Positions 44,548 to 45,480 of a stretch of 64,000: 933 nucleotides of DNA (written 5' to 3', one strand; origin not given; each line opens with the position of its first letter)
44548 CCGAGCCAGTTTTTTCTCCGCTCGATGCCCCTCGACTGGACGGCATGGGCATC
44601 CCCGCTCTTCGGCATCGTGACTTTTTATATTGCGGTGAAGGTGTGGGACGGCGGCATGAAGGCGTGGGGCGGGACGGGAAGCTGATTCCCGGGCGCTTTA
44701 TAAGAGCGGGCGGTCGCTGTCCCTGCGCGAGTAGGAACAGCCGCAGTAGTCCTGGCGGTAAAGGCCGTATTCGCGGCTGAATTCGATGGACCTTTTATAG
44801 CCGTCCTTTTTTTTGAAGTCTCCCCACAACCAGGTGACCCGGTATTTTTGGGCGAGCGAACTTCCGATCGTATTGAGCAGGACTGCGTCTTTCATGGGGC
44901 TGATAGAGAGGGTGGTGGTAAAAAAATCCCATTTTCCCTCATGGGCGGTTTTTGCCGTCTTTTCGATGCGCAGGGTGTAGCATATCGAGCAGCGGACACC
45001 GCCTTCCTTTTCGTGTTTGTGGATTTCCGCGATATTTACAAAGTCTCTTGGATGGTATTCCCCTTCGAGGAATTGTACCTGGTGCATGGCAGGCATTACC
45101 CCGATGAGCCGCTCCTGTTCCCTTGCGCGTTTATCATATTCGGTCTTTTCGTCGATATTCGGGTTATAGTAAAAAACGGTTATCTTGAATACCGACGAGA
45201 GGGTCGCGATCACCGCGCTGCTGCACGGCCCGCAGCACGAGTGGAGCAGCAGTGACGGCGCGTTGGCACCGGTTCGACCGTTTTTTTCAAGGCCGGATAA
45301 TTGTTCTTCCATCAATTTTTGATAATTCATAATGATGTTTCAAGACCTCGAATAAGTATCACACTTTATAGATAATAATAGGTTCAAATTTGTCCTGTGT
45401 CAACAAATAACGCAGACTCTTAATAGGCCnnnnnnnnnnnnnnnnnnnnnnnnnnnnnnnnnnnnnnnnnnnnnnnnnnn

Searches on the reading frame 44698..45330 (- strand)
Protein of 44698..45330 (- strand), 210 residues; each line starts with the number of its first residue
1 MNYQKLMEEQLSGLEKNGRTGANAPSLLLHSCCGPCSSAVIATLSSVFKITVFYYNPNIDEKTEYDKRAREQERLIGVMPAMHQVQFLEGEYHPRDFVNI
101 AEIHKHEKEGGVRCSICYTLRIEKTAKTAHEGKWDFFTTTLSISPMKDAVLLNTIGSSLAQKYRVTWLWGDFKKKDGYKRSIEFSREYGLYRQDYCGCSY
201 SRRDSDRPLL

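Call 3: search_protein_families(library=pfam, proteins=[window:44698-45330:-], max_evalue=0.01)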
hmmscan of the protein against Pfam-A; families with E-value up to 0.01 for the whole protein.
window:44698-45330:- (210 aa): 1 family
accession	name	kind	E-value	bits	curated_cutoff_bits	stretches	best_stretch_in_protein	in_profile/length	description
PF02677.20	QueH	-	5.3e-66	222.5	23.5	1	27-203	1-174/175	Epoxyqueuosine reductase QueH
